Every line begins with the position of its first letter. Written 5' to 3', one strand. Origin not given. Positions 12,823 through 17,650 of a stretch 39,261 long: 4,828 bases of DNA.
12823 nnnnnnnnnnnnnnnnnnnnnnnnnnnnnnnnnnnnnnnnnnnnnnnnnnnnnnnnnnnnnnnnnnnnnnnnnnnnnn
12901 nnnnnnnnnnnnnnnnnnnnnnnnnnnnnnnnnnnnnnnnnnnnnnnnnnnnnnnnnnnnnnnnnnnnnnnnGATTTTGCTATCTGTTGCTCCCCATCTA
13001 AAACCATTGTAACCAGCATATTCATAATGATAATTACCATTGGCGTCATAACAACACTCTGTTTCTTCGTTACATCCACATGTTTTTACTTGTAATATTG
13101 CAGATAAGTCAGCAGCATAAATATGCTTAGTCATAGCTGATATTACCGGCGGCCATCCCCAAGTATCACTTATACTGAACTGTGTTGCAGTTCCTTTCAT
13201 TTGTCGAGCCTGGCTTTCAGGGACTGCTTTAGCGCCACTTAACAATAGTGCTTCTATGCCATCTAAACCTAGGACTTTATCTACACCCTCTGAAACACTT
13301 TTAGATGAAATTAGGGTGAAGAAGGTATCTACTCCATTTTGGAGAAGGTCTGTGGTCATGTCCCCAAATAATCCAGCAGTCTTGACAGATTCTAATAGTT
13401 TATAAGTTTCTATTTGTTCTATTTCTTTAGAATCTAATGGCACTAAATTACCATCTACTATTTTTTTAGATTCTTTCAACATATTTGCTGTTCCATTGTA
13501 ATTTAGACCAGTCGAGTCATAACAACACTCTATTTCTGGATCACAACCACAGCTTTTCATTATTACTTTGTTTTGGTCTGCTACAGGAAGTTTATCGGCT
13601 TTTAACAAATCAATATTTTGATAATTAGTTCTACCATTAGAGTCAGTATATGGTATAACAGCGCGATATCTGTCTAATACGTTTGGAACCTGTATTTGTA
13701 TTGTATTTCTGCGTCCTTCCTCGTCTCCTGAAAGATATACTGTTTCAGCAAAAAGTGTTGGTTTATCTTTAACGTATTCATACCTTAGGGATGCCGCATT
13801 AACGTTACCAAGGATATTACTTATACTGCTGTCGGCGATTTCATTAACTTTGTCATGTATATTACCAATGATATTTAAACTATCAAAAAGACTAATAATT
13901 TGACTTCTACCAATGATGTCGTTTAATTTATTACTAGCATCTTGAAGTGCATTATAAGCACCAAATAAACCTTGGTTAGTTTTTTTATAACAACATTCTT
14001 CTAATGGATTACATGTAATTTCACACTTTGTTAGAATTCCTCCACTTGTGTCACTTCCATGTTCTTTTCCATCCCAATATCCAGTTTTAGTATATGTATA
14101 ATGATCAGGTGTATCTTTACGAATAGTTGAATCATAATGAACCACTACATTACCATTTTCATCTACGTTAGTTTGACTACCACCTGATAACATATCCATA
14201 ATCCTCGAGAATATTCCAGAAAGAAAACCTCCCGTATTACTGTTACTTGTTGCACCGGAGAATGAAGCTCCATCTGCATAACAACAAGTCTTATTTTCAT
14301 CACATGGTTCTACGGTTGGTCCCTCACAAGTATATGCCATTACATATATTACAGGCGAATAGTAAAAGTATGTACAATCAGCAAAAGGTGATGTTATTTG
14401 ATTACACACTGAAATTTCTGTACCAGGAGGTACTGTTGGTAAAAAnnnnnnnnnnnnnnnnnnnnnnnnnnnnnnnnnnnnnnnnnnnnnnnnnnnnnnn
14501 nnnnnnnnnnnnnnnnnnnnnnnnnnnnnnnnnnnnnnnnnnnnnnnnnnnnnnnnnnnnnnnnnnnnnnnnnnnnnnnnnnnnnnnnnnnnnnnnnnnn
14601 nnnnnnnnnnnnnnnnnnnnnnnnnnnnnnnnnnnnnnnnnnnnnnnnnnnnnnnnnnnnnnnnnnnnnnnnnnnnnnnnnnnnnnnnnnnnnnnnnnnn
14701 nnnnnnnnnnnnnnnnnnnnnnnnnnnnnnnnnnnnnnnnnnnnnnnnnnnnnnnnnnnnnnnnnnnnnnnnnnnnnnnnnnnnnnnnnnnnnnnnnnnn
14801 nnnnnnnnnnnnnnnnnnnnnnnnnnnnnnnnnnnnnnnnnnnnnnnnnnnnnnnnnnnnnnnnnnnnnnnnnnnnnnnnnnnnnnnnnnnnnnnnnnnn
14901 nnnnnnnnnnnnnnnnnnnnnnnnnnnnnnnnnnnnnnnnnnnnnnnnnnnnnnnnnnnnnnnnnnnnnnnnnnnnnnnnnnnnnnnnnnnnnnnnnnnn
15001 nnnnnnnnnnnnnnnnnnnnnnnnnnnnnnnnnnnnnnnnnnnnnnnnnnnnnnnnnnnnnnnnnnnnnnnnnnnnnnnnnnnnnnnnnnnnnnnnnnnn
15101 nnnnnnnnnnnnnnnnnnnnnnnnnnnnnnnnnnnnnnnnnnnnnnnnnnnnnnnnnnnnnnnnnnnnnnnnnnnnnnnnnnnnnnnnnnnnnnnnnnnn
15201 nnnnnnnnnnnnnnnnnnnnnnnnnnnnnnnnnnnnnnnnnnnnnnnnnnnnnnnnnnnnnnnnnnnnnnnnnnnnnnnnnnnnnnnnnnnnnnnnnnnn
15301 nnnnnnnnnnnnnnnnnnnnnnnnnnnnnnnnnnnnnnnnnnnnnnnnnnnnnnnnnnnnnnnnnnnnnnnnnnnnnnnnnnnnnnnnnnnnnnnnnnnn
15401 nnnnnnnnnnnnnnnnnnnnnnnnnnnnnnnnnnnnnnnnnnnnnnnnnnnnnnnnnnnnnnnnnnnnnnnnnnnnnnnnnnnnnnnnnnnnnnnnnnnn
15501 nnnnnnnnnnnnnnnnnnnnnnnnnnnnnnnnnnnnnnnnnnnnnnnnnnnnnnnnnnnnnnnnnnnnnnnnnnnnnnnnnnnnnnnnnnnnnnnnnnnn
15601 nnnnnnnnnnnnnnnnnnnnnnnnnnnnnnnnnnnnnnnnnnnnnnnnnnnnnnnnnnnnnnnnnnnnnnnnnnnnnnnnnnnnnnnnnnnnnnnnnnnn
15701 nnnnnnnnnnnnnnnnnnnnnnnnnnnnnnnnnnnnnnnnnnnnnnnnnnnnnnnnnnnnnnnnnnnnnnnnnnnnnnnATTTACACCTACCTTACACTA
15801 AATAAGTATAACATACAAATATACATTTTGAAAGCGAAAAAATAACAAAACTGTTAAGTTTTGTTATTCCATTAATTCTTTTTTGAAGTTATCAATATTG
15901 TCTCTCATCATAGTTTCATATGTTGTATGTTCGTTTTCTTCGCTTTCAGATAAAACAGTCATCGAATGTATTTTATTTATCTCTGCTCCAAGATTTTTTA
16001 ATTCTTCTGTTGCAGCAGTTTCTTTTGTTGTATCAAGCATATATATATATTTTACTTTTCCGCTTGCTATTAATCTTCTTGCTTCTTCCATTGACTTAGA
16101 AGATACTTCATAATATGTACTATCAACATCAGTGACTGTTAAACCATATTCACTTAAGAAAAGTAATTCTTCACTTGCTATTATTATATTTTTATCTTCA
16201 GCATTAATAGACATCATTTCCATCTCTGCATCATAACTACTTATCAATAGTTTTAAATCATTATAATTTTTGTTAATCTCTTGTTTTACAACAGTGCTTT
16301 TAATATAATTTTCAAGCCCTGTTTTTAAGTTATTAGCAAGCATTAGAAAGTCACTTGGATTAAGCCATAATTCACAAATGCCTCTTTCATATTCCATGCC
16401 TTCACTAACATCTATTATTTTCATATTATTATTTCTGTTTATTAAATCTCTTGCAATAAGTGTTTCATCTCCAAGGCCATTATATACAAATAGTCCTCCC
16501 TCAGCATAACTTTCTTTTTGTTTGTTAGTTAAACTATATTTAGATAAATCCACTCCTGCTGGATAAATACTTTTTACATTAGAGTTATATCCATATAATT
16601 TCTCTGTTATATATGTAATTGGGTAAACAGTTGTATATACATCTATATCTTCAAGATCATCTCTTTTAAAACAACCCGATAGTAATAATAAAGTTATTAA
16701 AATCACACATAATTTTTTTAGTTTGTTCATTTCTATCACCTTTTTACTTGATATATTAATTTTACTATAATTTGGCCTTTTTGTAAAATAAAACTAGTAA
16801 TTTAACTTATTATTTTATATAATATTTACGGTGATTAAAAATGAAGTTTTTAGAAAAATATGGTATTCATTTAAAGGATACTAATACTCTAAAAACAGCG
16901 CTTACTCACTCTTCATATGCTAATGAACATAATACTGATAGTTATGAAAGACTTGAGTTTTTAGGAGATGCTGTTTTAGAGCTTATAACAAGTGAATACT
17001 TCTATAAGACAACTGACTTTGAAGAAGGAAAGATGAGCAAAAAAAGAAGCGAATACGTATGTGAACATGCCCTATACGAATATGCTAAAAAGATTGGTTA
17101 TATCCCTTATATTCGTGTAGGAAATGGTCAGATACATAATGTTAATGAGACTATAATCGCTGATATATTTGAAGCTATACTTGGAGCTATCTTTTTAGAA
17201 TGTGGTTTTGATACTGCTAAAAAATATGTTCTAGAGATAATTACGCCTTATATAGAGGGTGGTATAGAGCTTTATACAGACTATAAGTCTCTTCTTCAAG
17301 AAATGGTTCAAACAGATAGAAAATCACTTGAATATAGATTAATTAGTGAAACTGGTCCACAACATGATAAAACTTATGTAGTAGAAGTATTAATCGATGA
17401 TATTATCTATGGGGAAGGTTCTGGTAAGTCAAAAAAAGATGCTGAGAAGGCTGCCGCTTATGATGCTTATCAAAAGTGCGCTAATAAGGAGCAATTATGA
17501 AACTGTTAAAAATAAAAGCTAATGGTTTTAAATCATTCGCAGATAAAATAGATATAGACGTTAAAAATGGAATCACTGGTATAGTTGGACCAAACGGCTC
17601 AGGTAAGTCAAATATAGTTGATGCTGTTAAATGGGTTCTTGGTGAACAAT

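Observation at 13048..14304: Four dispersed copies of a dense cysteine cluster (C-x-C-x5-CCY) in the giant protein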

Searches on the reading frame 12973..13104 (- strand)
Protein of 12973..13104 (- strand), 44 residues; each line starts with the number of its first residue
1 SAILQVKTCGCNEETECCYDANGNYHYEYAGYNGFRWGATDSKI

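Call 38: find_homologous_proteins(query=A4, max_evalue=10)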
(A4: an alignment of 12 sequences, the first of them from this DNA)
Query A4 (12 sequences): no candidate shares three 5-residue words with the query. No homologue found.

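Call 80: search_solved_structures(query=A4, max_evalue=10, show_alignments=3)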
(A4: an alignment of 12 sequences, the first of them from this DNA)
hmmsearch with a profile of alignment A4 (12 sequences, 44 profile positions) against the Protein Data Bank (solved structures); distinct sequences matched with E-value up to 10: 4.
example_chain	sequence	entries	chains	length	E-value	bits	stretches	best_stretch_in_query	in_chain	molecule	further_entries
6umg_H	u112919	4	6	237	1.3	12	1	19-34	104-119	erenumab Fab heavy chain, IgG1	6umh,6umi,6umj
2kzw_A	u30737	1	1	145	1.9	11.5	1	20-43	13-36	Uncharacterized protein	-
5bun_A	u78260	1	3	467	3.1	10.8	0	22-40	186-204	Outer membrane protein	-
1lup_A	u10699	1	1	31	3.6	10.6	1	10-18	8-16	GsMTx2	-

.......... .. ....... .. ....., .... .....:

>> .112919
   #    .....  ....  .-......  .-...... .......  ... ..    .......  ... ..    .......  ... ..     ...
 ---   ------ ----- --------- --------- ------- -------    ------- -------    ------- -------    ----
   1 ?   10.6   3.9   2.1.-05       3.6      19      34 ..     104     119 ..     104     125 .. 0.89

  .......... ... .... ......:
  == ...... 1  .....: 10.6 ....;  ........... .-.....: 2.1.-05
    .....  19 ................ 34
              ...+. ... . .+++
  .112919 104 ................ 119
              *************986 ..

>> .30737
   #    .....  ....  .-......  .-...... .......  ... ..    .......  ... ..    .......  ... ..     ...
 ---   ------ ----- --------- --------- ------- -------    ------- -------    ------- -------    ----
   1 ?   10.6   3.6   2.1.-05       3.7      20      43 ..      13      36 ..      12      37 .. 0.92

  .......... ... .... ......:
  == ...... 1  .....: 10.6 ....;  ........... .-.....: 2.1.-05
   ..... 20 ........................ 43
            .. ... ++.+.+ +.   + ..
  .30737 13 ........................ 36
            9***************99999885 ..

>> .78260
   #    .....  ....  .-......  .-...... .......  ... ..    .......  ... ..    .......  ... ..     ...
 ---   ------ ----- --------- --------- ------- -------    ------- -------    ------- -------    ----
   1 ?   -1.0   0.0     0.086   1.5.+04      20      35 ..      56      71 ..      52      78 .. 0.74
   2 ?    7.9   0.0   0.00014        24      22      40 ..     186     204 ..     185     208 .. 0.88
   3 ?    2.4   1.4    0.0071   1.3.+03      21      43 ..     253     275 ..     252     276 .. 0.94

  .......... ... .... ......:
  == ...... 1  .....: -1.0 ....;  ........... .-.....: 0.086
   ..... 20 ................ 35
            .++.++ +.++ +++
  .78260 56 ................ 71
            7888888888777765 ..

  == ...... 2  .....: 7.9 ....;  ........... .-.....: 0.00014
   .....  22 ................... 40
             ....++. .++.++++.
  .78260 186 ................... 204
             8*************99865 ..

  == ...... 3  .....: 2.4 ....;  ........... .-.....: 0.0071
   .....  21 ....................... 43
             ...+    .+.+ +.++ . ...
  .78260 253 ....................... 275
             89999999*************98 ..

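Call 81: search_protein_families(library=pfam, alignment_id=A4, max_evalue=10)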
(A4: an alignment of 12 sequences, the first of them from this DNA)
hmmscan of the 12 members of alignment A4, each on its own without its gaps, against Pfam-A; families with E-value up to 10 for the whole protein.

A. member 1, seq(44 aa): 0 families

B. families by the number of members that match (of 12 scanned): 4 families
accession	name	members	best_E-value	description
PF05666.17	YcgJ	1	0.02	YcgJ protein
PF16407.11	PKD_2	1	0.03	PKD-like family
PF24866.1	DUF7732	1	0.06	Domain of unknown function (DUF7732)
PF21899.1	Tal_Pri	1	0.12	Tarsal-less (Tal)/polished rice (Pri) peptide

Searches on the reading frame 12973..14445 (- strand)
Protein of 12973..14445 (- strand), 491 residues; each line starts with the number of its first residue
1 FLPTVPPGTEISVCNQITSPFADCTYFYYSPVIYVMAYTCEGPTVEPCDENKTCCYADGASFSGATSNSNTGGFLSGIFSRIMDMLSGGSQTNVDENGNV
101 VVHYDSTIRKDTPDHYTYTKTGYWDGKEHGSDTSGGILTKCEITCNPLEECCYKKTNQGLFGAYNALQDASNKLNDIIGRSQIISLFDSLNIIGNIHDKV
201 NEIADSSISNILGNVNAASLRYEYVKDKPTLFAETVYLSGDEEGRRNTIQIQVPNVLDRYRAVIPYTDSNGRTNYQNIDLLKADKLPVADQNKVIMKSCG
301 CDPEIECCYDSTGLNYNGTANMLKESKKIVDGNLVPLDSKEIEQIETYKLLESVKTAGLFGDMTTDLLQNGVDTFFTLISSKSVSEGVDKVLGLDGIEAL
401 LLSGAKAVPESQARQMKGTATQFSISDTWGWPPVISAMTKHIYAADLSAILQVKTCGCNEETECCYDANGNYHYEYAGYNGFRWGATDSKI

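Call 75: predict_structure(alignment_id=A9)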
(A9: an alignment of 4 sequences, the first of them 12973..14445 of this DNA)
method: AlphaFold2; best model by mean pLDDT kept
length: 491 residues; sequences in the alignment: 4
mean_pLDDT: 30.1   pTM: 0.20
mean pLDDT of the five models: 30.1, 29.7, 29.5, 29.5, 29.0
residues with pLDDT >= 90: 0; 70-90: 0; 50-70: 0; < 50: 491
segments of 3 or more residues with pLDDT < 50: 1-491
pLDDT, mean of each block of 10 residues (from residue 1): 29 30 25 22 26 24 24 30 29 31 27 25 26 25 28 31 37 41 38 38 36 29 30 29 29 29 33 33 28 26 27 28 36 39 35 28 33 35 33 33 28 26 23 25 32 31 36 35 26 27
secondary structure, 60 per line:
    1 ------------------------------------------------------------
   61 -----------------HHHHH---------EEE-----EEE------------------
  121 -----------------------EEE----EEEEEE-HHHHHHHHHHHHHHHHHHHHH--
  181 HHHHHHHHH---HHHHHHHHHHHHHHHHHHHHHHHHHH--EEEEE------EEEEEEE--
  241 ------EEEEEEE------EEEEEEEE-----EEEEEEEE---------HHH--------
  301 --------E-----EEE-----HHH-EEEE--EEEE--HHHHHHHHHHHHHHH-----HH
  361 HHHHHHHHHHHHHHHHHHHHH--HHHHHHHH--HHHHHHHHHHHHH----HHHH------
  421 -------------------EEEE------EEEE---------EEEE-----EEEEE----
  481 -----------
elements in order: H78-82 E92-94 E100-102 E144-146 E151-156 H158-178 H181-189 H193-218 E221-225 E232-238 E247-253 E260-267 E273-280 E315-317 E327-330 E333-336 H339-353 H359-381 H384-391 H394-406 H411-414 E440-443 E450-453 E463-466 E472-476

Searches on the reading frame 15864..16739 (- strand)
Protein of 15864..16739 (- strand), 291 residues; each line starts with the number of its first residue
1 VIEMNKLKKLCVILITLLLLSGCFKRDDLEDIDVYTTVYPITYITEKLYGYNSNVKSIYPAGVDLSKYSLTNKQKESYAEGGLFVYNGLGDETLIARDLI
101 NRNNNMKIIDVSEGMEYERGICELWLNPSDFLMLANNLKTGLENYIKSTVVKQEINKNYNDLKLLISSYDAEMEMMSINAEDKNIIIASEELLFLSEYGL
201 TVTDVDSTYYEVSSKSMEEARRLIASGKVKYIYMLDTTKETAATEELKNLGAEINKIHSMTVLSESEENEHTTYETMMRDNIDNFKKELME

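Call 5: search_protein_families(library=pfam, proteins=[window:15864-16739:-], max_evalue=0.01)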
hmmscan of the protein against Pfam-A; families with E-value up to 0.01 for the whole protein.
window:15864-16739:- (291 aa): 1 family
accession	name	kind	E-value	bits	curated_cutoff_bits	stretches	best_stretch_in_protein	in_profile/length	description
PF01297.22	ZnuA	-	2.9e-31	109.3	29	1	34-287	1-262/263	Zinc-uptake complex component A periplasmic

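Call 30: search_solved_structures(query=window:15864-16739:-, max_evalue=0.00001, show_alignments=2)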
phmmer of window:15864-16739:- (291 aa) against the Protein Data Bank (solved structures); distinct sequences matched with E-value up to 0.00001: 2.
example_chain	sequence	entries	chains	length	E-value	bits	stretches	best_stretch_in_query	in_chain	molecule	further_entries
2o1e_A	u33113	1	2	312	2e-06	31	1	31-290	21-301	YcdH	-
7jj8_B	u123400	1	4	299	4.9e-06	29.7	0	32-99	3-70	Zinc-binding lipoprotein AdcA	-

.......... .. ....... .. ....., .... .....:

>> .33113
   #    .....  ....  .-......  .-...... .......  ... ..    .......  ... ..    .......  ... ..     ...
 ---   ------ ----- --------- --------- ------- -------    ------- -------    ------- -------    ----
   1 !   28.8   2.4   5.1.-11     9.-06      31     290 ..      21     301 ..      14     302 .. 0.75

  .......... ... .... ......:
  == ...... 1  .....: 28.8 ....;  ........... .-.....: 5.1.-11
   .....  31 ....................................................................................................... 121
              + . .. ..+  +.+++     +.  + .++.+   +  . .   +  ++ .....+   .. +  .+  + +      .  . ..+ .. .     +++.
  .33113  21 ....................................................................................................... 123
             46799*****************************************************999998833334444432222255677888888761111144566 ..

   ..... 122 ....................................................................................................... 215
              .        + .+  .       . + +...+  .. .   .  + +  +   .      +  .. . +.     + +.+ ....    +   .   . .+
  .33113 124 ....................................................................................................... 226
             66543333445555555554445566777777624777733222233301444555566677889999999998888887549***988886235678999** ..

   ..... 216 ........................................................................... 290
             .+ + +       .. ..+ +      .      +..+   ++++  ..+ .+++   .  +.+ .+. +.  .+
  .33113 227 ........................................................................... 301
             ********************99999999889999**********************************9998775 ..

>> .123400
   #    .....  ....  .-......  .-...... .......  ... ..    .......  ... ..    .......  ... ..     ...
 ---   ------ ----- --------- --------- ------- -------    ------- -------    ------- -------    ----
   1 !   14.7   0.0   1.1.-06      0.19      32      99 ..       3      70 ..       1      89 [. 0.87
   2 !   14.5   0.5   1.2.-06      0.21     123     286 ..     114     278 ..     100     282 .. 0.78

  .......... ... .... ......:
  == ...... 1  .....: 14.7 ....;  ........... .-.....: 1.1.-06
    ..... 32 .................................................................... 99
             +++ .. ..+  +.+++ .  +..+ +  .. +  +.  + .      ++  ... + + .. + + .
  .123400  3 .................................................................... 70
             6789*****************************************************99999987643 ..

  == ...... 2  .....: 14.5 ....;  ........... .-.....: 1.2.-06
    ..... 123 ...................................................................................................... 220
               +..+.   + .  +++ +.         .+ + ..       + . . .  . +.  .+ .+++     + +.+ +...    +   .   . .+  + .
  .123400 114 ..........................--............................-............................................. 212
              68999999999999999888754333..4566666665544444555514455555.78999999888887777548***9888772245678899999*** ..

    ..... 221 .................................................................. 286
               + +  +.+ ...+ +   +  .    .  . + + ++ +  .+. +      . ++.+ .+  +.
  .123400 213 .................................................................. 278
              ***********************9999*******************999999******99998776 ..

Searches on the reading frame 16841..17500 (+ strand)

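Call 6: search_protein_families(library=pfam, proteins=[window:16841-17500:+], max_evalue=0.01)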
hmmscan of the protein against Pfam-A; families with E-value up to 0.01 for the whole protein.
window:16841-17500:+ (219 aa): 5 families
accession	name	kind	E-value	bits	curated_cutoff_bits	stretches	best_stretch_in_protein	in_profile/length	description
PF14622.11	Ribonucleas_3_3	-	3.4e-34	118.2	35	1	13-135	1-125/128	Ribonuclease-III-like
PF00636.31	Ribonuclease_3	-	1.1e-23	84.4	27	1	36-122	1-102/102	Ribonuclease III domain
PF00035.32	dsrm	-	6.5e-21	75.1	23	1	148-212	1-65/66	Double-stranded RNA binding motif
PF24995.1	DSRM_2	-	0.00022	22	27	1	158-212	19-76/79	dsRNA binding domain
PF22935.1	RM44_endonuclase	-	0.0062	17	27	0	13-33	19-39/139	Large ribosomal subunit protein mL44, endonuclease domain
